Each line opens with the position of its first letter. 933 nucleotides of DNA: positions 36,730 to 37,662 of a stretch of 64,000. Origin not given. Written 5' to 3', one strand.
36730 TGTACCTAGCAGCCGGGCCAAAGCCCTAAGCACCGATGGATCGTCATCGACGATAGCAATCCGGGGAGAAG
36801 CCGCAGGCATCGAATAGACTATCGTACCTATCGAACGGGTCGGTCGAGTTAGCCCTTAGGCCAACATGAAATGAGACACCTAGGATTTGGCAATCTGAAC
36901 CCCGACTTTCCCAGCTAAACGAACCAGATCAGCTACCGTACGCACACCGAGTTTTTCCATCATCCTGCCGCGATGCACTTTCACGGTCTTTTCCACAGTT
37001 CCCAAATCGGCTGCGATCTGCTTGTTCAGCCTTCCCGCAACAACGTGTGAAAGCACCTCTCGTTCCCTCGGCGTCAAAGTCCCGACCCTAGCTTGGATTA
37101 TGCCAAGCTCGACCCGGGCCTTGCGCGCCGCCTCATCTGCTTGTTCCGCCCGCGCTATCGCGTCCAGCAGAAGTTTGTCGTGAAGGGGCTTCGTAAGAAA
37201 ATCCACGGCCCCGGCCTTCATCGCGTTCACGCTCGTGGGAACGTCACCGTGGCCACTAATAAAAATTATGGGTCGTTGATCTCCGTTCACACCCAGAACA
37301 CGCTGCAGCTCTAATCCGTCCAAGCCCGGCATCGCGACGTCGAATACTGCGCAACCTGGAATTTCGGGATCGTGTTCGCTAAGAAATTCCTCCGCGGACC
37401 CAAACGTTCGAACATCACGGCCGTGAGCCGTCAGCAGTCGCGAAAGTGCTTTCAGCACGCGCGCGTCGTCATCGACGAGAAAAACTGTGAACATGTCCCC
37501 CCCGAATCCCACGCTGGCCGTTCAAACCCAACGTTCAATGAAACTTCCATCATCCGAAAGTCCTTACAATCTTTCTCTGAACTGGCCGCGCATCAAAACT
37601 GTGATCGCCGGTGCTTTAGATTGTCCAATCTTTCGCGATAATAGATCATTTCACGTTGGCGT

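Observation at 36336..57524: Recurrent 18-bp palindrome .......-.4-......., always intergenic and several copies upstream of envelope-protein genes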

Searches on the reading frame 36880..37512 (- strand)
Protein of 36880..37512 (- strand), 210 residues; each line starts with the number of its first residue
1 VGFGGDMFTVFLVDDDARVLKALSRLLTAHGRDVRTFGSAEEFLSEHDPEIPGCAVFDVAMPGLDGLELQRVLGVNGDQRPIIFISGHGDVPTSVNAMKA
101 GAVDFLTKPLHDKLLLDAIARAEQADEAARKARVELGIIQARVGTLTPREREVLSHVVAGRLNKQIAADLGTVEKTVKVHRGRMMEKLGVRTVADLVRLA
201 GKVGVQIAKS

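Call 26: search_protein_families(library=ncbifam, proteins=[window:36880-37512:-], max_evalue=0.001)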
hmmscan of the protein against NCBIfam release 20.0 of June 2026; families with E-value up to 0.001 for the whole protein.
window:36880-37512:- (210 aa): 85 families (the best 25 are shown)
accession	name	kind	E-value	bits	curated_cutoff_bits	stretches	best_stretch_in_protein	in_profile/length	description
NF006900.1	PRK09390.1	equivalog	1e-56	191.7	255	1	8-202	5-199/203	response regulator FixJ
NF040749.1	tetrathio_RR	equivalog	8.9e-45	152.7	290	1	10-198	2-186/191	tetrathionate respiration response regulator TtrR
NF047793.1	ResRegPgtA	equivalog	4.2e-27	95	650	1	8-125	6-123/414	two-component system response regulator PgtA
NF011896.0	PRK15369.1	equivalog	3.4e-21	75.8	242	1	9-205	5-209/211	two component system response regulator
NF052445.1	RespRegMctR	equivalog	3.2e-20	72.4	300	1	9-201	3-200/205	two-component system response regulator MctR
NF007685.0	PRK10360.1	equivalog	2.6e-19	69.8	258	1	7-198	1-190/196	response regulator transcription factor UhpA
NF051870.1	NAssimRespRegNtrX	equivalog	7e-19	68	600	1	9-131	3-127/452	nitrogen assimilation response regulator NtrX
TIGR01818.1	ntrC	equivalog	2e-18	66.5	558.6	1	10-139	1-130/463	nitrogen regulation protein NR(I)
NF007935.0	PRK10651.1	equivalog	1.3e-17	63.7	250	1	7-192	6-202/216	two-component system response regulator NarL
NF008176.1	PRK10923.1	equivalog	2.5e-16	59.3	620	1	9-121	5-117/469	nitrogen regulation protein NR(I)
NF033791.1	ActR_PrrA_rreg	equivalog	5.9e-16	58.9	250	1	9-125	3-119/173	ActR/PrrA/RegA family redox response regulator transcription factor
NF045505.1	RR_RssB_Pseudo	equivalog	1.6e-15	57.1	700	1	9-123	7-122/394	two-component system response regulator RssB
NF045944.1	ResRegRpaBCyano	equivalog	1.4e-14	54.1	330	1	12-153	2-145/229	response regulator transcription factor RpaB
NF041733.1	resp_reg_CseB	equivalog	1.5e-14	53.9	350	1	9-120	2-112/228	two-component system response regulator CseB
NF011695.0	PRK15115.1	equivalog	1.7e-14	53.4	763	1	10-131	9-130/445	two-component system response regulator GlrR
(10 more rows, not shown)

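Call 27: search_solved_structures(query=window:36880-37512:-, max_evalue=1e-10)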
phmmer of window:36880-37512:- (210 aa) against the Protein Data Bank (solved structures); distinct sequences matched with E-value up to 1e-10: 24.
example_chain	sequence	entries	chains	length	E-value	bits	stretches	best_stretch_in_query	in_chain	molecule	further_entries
1yio_A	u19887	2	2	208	2.1e-50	174.3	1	9-202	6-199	response regulatory protein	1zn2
5xso_A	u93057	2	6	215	3.5e-40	140.9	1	10-205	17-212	Response regulator FixJ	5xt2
1d5w_A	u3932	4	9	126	1.7e-24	89.8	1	8-124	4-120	TRANSCRIPTIONAL REGULATORY PROTEIN FIXJ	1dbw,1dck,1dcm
1qkk_A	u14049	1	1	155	1.4e-21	80.2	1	9-126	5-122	C4-DICARBOXYLATE TRANSPORT TRANSCRIPTIONAL REGULATORY PROTEIN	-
1l5y_A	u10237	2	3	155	1.9e-21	79.8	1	9-126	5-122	C4-DICARBOXYLATE TRANSPORT TRANSCRIPTIONAL REGULATORY PROTEIN DCTD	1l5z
5tqj_A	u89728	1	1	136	1.7e-17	67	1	9-119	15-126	Response regulator receiver protein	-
8a5r_AAA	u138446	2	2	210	2.1e-14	56.8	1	140-205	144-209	Light-activated DNA-binding protein EL222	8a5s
7w9h_A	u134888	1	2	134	2.3e-14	56.7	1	9-122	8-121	Response regulator protein FleR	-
1dc7_A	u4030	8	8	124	3.3e-14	56.2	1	10-120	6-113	NITROGEN REGULATION PROTEIN | NITROGEN REGULATION PROTEIN NR(I) | NTRC RECEIVER DOMAIN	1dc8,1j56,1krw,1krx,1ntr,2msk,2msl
1a04_A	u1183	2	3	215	4.5e-14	55.8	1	8-192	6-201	NITRATE/NITRITE RESPONSE REGULATOR PROTEIN NARL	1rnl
3p7n_A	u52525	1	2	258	4.6e-14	55.7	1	140-205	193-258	Sensor histidine kinase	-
4d6x_A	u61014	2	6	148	8.6e-14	54.8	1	1-121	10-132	BACTERIAL REGULATORY, FIS FAMILY PROTEIN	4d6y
4yn8_A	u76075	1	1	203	1e-13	54.6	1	9-192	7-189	Response regulator ChrA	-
9xzo_A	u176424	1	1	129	3.3e-13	52.9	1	9-121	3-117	De novo protein M1X0B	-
3eq2_A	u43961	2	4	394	3.3e-13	52.9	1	9-121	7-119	Probable two-component response regulator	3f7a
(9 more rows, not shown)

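Call 33: find_related_loci(query=window:36880-37512:-, collection=metagenome_contigs, flank=6000)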
Query window:36880-37512:- (210 aa) in metagenome_contigs; peptide patterns used: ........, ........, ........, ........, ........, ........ (x = any residue, [..] = any of these).
600 stretches matched a pattern (row limit reached: there are more); 569 encode a relative of the query (tblastn E <= 1e-3); the best 80 are kept; 80 distinct loci.
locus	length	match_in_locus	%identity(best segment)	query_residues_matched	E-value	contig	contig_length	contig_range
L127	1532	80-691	83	7-210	2e-117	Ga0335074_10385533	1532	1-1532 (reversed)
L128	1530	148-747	70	7-206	9e-97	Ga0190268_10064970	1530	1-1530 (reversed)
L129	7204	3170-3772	68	5-205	5e-90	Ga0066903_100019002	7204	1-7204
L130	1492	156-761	68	6-209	8e-90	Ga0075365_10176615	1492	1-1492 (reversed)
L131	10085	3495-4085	66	9-205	1e-83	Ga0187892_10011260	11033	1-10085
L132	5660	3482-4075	62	8-205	2e-79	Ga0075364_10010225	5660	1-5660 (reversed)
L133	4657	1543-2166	62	2-205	2e-79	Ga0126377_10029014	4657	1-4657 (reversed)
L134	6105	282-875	64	8-205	1e-78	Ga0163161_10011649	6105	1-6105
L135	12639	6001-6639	61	2-210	9e-78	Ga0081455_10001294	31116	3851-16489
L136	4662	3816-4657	60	5-210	1e-77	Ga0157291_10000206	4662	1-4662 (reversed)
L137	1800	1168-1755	62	9-204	2e-80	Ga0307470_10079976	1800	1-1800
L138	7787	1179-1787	59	3-205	5e-77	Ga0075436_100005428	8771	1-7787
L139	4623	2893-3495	58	5-205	2e-73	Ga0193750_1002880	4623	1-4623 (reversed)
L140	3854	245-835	59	9-205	1e-72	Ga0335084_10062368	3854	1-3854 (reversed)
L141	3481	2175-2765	58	10-206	7e-72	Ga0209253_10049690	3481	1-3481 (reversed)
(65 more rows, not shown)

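Call 38: search_dna_similar(query=window:36880-37512:-, collection=plasmids, mode=protein, max_rows=30, max_evalue=1e-40)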
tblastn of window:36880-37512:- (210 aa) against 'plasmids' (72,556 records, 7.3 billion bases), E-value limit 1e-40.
Records with a match: 326; places in all: 559; records where one place covers at least 80% of the query: 326.
Best place of each record, by identity: <60% 326.
By first word of the organism name: Rhizobium 172; Sinorhizobium 51; Azospirillum 13; Bradyrhizobium 13; Paraburkholderia 9; Ensifer 8; Burkholderia 7; Agrobacterium 6; Microvirga 6; Mesorhizobium 5; and 19 more.
By predicted mobility (MOB-suite, as given by PLSDB): non-mobilizable 157; conjugative 124; mobilizable 45.
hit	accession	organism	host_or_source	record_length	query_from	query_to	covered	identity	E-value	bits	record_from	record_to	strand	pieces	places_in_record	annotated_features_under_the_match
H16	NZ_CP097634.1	Agrobacterium pusense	mixed culture,Seaside Soil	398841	10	199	90%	56.8%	1e-54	194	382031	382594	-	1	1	response regulator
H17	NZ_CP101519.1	Ensifer adhaerens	cell cuture,rhizosphere soil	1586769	9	199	91%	53.9%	1e-48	176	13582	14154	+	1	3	none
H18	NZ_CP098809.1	Ensifer adhaerens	whole organism,soil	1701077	9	199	91%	53.9%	1e-48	176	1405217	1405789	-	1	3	none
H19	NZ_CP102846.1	Microvirga terrae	soil,soil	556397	9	208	95%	51.5%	1e-48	176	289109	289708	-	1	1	response regulator transcription factor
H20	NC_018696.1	Paraburkholderia phenoliruptrix BR3459a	Mimosa flocculosa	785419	10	205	93%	52.5%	3e-48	175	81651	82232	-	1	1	response regulator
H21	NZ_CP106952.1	Eleftheria terrae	soil sample,soil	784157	10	199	90%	53.7%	7e-52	186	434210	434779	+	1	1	response regulator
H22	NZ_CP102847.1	Microvirga terrae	soil,soil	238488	10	203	92%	52.6%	5e-49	177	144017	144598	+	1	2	response regulator transcription factor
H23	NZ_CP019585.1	Sinorhizobium meliloti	Medicago arborea,tissue sample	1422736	10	210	96%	50.2%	3e-47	172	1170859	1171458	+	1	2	record has no annotation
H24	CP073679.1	Sinorhizobium meliloti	Medicago truncatula,cell culture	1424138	10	210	96%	50.2%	3e-47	172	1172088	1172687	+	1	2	response regulator transcription factor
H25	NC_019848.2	Sinorhizobium meliloti GR4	-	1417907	10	210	96%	50.2%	3e-47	172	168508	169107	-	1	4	record has no annotation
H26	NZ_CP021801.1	Sinorhizobium meliloti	Medicago sativa,Single Cell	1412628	10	210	96%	50.2%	4e-47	172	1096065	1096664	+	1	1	none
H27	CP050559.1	Sinorhizobium meliloti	Melilotus officinalis,cell culture,root ...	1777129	10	210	96%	50.2%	4e-47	172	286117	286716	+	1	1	response regulator transcription factor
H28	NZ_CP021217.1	Sinorhizobium meliloti RU11/001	-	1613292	10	210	96%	50.2%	5e-47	172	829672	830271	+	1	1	none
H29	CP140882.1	Sinorhizobium meliloti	Medicago lupulina,whole organism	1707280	10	210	96%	50.2%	5e-47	172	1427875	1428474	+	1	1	response regulator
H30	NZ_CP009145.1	Sinorhizobium meliloti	Medicago orbicularis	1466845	10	210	96%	50.2%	5e-47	172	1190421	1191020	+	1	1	none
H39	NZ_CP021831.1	Sinorhizobium meliloti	Medicago truncatula,Single Cell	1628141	10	199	90%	52.6%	5e-50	180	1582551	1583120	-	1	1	none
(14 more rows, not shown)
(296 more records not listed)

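Call 39: get_annotated_region(hit=H16, flank=7000)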
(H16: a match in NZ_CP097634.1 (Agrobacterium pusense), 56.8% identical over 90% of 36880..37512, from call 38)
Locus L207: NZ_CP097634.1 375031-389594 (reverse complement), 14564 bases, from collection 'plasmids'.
description: Agrobacterium pusense strain ZB01 plasmid plas1, complete sequence
organism: Agrobacterium pusense (NCBI taxid 648995)
taxonomy: Bacteria; Pseudomonadota; Alphaproteobacteria; Hyphomicrobiales; Rhizobiaceae; Agrobacterium; Agrobacterium pusense
host: -; source: mixed culture,Seaside Soil; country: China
typing (MOB-suite, as given by PLSDB): non-mobilizable; mating-pair formation MPF_T
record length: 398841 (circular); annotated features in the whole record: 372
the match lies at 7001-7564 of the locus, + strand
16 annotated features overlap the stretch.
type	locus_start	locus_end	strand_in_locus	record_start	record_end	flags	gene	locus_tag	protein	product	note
CDS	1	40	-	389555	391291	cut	-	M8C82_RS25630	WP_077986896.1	hypothetical protein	-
CDS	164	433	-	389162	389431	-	-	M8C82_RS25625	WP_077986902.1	hypothetical protein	-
CDS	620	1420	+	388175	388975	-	-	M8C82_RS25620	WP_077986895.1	hypothetical protein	-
CDS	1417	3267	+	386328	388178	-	-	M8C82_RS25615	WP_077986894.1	mechanosensitive ion channel family protein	-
CDS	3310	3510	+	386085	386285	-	-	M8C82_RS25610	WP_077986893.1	hypothetical protein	-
CDS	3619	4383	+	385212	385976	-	-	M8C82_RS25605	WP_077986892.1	DUF2092 domain-containing protein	-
CDS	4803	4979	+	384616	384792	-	-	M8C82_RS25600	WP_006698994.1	hypothetical protein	-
CDS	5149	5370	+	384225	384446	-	-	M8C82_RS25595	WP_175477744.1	DUF982 domain-containing protein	-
CDS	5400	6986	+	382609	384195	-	-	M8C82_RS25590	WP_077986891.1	ATP-binding protein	-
CDS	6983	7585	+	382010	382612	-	-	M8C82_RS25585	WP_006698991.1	response regulator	GO:0000160 - phosphorelay signal transduction system [Evidence IEA]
CDS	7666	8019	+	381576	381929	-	-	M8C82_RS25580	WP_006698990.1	response regulator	GO:0000160 - phosphorelay signal transduction system [Evidence IEA]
CDS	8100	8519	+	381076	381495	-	-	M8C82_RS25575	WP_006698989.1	hypothetical protein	-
CDS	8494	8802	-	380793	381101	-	-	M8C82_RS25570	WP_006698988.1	NIPSNAP family protein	-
CDS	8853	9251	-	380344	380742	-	-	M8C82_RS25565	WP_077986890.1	GNAT family N-acetyltransferase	-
CDS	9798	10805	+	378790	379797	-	ftrA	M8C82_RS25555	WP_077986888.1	transcriptional regulator FtrA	GO:0006355 - regulation of DNA-templated transcription [Evidence IEA]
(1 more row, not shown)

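Call 40: get_annotated_region(hit=H20, flank=7000)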
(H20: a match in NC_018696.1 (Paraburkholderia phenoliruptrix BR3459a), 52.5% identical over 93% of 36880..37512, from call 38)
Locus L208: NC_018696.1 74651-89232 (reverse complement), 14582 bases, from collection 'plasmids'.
description: Paraburkholderia phenoliruptrix BR3459a plasmid pSYMBR3459, complete sequence
organism: Paraburkholderia phenoliruptrix BR3459a (NCBI taxid 1229205)
taxonomy: Bacteria; Pseudomonadota; Betaproteobacteria; Burkholderiales; Burkholderiaceae; Paraburkholderia; Paraburkholderia phenoliruptrix; Paraburkholderia phenoliruptrix BR3459a
host: -; source: Mimosa flocculosa; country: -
typing (MOB-suite, as given by PLSDB): conjugative; relaxase MOBP; mating-pair formation MPF_T
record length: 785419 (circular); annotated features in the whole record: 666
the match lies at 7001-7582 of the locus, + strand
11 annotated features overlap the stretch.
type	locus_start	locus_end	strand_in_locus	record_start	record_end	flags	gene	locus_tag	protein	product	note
CDS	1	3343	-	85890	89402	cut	-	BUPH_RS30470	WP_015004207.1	pyruvate carboxylase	GO:0006094 - gluconeogenesis [Evidence IEA]; GO:0006090 - pyruvate metabolic process [Evidence IEA]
CDS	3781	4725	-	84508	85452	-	-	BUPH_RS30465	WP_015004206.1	FAD-binding protein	-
CDS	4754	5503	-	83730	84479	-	-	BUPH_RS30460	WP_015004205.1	electron transfer flavoprotein subunit beta/FixA family protein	-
CDS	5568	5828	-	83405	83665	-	-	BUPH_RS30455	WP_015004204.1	DUF1488 family protein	-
CDS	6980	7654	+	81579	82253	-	-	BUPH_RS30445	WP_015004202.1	response regulator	GO:0000160 - phosphorelay signal transduction system [Evidence IEA]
CDS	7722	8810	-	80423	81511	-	-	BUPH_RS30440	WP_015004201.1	cation:proton antiporter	GO:0006812 - monoatomic cation transport [Evidence IEA]; GO:1902600 - proton transmembrane transport [Evidence IEA]; ...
CDS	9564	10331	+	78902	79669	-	-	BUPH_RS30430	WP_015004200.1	TerC family protein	-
CDS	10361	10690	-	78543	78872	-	-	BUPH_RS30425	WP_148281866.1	methyl-accepting chemotaxis protein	-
CDS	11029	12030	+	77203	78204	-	-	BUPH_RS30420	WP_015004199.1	LysR family transcriptional regulator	-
CDS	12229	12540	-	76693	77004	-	-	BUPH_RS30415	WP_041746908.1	DUF4148 domain-containing protein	-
CDS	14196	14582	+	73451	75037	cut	-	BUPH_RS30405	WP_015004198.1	TrkA C-terminal domain-containing protein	GO:0006813 - potassium ion transport [Evidence IEA]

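Call 42: get_annotated_region(hit=H39, flank=7000)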
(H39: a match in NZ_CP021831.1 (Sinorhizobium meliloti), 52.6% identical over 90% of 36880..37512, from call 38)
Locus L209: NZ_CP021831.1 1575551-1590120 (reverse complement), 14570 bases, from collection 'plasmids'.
description: Sinorhizobium meliloti strain HM006 plasmid psymB, complete sequence
organism: Sinorhizobium meliloti (NCBI taxid 382)
taxonomy: Bacteria; Pseudomonadota; Alphaproteobacteria; Hyphomicrobiales; Rhizobiaceae; Sinorhizobium; Sinorhizobium meliloti
host: -; source: Medicago truncatula,Single Cell; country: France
typing (MOB-suite, as given by PLSDB): mobilizable; relaxase MOBQ
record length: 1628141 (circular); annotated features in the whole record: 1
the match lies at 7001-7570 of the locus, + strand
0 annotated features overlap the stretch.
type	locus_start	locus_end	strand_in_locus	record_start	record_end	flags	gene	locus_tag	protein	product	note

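Call 43: get_annotated_region(hit=H17, flank=7000)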
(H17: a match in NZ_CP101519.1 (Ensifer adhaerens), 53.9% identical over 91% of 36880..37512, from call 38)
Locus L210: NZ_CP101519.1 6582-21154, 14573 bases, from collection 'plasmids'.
description: Ensifer adhaerens strain NER9 plasmid pB, complete sequence
organism: Ensifer adhaerens (NCBI taxid 106592)
taxonomy: Bacteria; Pseudomonadota; Alphaproteobacteria; Hyphomicrobiales; Rhizobiaceae; Ensifer; Ensifer adhaerens
host: -; source: cell cuture,rhizosphere soil; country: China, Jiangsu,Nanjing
typing (MOB-suite, as given by PLSDB): non-mobilizable; mating-pair formation MPF_T
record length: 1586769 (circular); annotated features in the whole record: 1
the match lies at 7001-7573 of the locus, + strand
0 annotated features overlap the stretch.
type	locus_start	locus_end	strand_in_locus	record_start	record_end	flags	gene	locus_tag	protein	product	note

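Call 70: search_solved_structures(query=window:36880-37512:-, max_evalue=1e-35, show_alignments=2)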
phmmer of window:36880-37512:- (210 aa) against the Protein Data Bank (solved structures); distinct sequences matched with E-value up to 1e-35: 2.
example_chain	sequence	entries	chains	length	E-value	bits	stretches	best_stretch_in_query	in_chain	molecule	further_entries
1yio_A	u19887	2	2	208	2.1e-50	174.3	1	9-202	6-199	response regulatory protein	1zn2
5xso_A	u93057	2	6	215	3.5e-40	140.9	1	10-205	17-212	Response regulator FixJ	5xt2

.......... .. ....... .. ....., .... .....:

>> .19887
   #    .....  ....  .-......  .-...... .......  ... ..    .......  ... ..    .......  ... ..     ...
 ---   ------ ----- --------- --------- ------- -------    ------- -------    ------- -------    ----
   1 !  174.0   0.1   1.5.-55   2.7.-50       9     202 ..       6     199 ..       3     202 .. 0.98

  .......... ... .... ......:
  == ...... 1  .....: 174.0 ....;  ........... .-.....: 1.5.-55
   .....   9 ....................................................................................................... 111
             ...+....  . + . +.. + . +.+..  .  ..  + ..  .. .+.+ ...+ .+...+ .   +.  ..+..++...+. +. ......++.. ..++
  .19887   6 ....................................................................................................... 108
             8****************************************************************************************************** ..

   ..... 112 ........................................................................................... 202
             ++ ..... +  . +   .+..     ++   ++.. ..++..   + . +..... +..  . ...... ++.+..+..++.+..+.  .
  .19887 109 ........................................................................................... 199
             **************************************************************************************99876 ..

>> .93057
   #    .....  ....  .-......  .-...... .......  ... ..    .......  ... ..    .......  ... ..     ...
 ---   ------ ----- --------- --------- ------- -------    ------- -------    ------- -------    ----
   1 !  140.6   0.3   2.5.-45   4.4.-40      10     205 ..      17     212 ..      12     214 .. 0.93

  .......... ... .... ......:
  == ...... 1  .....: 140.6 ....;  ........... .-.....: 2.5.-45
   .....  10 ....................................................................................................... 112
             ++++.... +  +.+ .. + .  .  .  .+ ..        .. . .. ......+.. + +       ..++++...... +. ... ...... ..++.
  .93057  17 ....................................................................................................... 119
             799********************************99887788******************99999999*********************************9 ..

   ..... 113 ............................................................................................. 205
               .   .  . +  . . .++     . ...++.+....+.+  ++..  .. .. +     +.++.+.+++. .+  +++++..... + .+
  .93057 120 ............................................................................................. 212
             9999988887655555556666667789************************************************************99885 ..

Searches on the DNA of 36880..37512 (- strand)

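Call 54: search_dna_similar(query=L209:4800-9400:+, collection=plasmids, mode=near, max_rows=40)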
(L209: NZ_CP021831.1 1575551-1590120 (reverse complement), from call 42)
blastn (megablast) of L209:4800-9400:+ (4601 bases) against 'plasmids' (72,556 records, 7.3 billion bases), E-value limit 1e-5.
Records with a match: 61; places in all: 61; records where one place covers at least 80% of the query: 18.
Best place of each record, by identity: >=99% 2; 90-95% 1; 80-90% 15; 60-80% 43.
By first word of the organism name: Rhizobium 37; Sinorhizobium 21; Ensifer 2; Azospirillum 1.
By predicted mobility (MOB-suite, as given by PLSDB): mobilizable 24; conjugative 22; non-mobilizable 15.
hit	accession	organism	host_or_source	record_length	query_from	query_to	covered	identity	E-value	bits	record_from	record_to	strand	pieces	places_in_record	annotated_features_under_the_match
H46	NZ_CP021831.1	Sinorhizobium meliloti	Medicago truncatula,Single Cell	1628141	1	4601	100%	100.0%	0e+0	8497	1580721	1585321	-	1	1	none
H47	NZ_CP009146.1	Sinorhizobium meliloti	Medicago orbicularis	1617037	1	4601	100%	99.7%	0e+0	8408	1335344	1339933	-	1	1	none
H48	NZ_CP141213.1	Sinorhizobium meliloti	alfalfa,Isolate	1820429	1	4592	96%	82.7%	0e+0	3919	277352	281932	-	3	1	none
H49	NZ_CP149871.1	Sinorhizobium medicae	Melilotus albus,Cell Culture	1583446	205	4359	87%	83.2%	0e+0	3649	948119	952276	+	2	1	none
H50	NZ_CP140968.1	Sinorhizobium medicae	Medicago lupulina,whole organism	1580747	205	4359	87%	83.2%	0e+0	3649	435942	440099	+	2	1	none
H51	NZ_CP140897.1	Sinorhizobium medicae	Medicago lupulina,whole organism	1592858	205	4359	87%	83.1%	0e+0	3636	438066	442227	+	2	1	none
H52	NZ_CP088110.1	Sinorhizobium medicae WSM1115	cell culture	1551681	223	4359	87%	83.0%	0e+0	3613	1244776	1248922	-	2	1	none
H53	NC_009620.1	Sinorhizobium medicae WSM419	-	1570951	223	4359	87%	83.0%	0e+0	3608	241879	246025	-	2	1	none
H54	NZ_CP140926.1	Sinorhizobium medicae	Medicago lupulina,whole organism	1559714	205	4359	87%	83.1%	0e+0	3630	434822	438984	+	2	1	none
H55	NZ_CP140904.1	Sinorhizobium medicae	Medicago lupulina,whole organism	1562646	205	4359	87%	83.1%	0e+0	3630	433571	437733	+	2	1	none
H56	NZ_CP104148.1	Sinorhizobium medicae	Trigonella foenum-graecum,cell culture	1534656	223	4359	87%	83.0%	0e+0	3602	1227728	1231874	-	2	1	none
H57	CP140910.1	Sinorhizobium medicae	Medicago lupulina,whole organism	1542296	205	4359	87%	83.0%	0e+0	3601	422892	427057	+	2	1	ATP-binding protein | response regulator (x2) | hypothetical protein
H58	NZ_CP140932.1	Sinorhizobium medicae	Medicago lupulina,whole organism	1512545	205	4359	87%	83.0%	0e+0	3601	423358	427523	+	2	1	none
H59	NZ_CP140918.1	Sinorhizobium medicae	Medicago lupulina,whole organism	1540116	205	4359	87%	83.0%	0e+0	3601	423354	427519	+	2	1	none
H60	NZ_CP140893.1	Sinorhizobium medicae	Medicago lupulina,whole organism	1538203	205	4359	87%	83.0%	0e+0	3601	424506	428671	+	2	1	none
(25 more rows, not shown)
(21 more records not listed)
